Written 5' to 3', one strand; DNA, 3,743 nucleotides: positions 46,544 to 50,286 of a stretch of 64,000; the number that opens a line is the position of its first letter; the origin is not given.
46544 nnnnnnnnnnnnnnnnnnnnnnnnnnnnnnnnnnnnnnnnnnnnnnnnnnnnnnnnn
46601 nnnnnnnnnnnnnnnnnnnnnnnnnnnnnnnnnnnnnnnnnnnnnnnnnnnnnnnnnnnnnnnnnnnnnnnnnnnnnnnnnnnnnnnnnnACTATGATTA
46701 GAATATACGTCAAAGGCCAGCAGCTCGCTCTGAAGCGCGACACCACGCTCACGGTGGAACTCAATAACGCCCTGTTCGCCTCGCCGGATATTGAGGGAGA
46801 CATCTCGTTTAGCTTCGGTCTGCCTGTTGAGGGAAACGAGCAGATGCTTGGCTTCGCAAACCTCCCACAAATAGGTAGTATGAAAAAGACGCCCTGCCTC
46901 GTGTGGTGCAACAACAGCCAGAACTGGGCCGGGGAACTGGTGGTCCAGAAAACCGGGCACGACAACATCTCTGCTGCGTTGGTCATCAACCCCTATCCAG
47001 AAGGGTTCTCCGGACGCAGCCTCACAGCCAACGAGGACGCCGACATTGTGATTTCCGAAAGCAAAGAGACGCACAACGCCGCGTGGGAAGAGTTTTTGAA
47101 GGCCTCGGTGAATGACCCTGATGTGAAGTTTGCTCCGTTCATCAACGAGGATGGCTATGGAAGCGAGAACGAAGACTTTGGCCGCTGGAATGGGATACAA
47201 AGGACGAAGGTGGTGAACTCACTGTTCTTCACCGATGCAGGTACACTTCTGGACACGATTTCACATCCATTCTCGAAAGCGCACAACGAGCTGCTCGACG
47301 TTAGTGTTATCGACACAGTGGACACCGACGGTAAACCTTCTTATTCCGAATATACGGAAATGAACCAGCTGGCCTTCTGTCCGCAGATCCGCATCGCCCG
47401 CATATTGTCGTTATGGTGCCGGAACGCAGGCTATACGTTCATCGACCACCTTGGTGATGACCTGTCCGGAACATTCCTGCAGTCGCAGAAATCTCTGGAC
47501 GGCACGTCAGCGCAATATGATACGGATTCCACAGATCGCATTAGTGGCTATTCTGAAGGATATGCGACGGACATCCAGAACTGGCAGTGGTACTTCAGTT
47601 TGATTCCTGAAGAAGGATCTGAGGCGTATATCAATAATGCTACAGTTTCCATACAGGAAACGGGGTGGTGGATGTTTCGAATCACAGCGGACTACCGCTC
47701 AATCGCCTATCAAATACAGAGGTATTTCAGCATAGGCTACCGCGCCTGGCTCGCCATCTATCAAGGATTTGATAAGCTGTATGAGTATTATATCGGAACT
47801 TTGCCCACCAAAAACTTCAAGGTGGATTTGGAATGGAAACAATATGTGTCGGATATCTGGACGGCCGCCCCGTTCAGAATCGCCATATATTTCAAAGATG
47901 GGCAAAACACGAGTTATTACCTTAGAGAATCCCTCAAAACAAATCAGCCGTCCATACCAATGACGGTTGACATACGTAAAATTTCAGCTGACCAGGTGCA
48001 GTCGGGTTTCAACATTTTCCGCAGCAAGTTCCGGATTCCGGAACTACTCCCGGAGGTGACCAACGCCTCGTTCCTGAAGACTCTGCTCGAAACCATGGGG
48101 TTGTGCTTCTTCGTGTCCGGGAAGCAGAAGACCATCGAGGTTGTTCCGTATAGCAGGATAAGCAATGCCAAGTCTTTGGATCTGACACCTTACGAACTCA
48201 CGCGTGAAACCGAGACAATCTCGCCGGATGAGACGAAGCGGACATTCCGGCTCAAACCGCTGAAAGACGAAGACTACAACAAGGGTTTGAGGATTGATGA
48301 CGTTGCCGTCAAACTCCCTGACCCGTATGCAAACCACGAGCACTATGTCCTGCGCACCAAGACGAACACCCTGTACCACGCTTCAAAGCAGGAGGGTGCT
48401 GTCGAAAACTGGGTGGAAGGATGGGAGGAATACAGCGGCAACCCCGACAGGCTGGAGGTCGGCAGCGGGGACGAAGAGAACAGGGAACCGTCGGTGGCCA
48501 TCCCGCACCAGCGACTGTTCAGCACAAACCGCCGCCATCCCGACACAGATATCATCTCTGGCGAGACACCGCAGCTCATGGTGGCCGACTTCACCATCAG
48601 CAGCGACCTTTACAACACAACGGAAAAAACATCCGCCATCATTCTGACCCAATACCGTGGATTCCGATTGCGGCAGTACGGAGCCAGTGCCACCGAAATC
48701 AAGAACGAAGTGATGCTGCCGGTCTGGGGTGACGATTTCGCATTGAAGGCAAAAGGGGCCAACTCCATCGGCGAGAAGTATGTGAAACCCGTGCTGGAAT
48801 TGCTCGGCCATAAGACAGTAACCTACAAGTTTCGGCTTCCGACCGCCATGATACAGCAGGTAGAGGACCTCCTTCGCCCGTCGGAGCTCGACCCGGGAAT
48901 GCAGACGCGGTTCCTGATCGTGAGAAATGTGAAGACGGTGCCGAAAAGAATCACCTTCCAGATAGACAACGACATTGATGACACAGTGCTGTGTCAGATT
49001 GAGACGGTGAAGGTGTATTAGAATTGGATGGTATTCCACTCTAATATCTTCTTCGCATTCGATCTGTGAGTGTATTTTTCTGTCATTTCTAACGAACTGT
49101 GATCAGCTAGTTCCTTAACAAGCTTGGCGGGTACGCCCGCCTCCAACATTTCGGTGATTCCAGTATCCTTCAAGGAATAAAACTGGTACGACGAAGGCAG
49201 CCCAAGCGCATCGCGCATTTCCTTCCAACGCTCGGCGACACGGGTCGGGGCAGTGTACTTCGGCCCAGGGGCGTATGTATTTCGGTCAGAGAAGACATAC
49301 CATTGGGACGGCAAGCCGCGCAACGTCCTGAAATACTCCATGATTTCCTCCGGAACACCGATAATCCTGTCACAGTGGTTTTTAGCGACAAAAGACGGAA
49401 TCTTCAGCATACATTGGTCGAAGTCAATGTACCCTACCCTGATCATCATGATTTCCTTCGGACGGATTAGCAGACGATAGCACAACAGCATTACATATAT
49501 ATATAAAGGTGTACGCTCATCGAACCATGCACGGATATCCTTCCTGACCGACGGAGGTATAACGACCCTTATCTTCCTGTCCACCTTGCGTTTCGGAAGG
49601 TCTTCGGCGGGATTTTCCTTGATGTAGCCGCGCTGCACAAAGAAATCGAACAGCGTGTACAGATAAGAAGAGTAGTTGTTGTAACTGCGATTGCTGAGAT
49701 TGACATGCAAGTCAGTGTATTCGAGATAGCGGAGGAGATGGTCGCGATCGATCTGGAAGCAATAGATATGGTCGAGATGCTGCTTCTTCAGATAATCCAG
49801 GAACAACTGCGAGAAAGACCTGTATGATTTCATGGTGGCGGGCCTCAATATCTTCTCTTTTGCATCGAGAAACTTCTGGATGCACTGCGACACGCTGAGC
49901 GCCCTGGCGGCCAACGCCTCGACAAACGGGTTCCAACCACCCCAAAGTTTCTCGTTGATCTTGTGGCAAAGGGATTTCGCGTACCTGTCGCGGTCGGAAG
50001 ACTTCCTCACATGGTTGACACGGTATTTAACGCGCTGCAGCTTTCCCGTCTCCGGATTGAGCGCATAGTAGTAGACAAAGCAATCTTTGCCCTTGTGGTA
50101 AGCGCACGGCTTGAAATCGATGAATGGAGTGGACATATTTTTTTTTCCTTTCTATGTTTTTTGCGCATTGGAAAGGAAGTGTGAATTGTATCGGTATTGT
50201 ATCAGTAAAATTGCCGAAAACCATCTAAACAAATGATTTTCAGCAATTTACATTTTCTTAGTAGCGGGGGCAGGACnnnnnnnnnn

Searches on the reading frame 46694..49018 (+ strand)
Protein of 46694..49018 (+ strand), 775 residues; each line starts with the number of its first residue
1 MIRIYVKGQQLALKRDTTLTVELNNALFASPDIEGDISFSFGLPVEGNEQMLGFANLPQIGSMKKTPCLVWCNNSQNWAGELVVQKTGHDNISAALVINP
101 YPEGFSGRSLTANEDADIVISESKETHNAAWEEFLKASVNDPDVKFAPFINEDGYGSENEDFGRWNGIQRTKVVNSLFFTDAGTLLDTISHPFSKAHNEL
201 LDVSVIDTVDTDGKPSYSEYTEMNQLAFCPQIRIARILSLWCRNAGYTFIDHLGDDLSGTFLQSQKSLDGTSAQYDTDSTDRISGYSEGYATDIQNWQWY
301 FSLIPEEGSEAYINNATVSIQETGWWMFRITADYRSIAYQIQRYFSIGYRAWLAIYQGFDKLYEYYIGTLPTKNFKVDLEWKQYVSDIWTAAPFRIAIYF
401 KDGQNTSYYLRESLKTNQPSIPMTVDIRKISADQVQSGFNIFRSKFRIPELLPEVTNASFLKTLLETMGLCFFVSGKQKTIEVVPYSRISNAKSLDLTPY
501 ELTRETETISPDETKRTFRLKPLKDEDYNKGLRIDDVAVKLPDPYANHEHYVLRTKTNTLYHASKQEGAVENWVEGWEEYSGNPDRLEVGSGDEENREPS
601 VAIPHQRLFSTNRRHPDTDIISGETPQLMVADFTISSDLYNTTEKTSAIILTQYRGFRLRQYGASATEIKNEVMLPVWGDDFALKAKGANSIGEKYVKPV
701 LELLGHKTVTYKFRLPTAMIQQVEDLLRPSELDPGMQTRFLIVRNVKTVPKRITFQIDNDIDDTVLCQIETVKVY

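Call 11: search_protein_families(library=pfam, proteins=[window:46694-49018:+], max_evalue=0.1)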
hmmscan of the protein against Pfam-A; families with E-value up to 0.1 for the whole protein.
window:46694-49018:+ (775 aa): 0 families

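Call 12: search_protein_families(library=phrogs, proteins=[window:46694-49018:+], max_evalue=0.1)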
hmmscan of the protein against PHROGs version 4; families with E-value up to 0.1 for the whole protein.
window:46694-49018:+ (775 aa): 0 families

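Call 39: search_solved_structures(query=window:46694-49018:+, max_evalue=1)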
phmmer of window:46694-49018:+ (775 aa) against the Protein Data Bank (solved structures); distinct sequences matched with E-value up to 1: 0.

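Call 47: search_protein_families(library=ncbifam, proteins=[window:46694-49018:+], max_evalue=0.1)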
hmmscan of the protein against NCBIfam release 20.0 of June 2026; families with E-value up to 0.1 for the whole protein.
window:46694-49018:+ (775 aa): 0 families

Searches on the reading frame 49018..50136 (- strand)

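Call 11: search_protein_families(library=pfam, proteins=[window:49018-50136:-], max_evalue=0.1)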
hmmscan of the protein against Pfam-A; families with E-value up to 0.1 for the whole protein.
window:49018-50136:- (372 aa): 5 families
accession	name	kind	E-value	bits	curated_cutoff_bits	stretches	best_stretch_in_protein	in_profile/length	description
PF00589.27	Phage_integrase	-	1.1e-13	51.8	27.1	1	215-359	27-169/172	Phage integrase family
PF13102.12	Phage_int_SAM_5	-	1.9e-08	35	22.3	1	82-178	2-94/98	Phage integrase SAM-like domain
PF02899.23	Phage_int_SAM_1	-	0.0038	17.9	22.3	1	93-170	10-83/83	Phage integrase, N-terminal SAM-like domain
PF08410.15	DUF1737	-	0.027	14.8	24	1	54-87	13-48/53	Domain of unknown function (DUF1737)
PF13495.12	Phage_int_SAM_4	-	0.052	14.4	27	1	96-169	13-81/85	Phage integrase, N-terminal SAM-like domain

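Call 12: search_protein_families(library=phrogs, proteins=[window:49018-50136:-], max_evalue=0.1)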
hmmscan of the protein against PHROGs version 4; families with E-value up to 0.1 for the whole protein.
window:49018-50136:- (372 aa): 6 families
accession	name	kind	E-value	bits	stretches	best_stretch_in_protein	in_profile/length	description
phrog_1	-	integration and excision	3.6e-36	126.6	1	19-363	123-440/611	integrase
phrog_216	-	integration and excision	6.6e-19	69.1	1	152-363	15-229/301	integrase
phrog_7685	-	integration and excision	0.0015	19.1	1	256-363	128-228/240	integrase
phrog_35951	-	unknown function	0.0071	17.8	1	303-361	8-65/97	-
phrog_23271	-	unknown function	0.0093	16.9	1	328-360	20-52/67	-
phrog_10504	-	unknown function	0.017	16.5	1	89-141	13-65/114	-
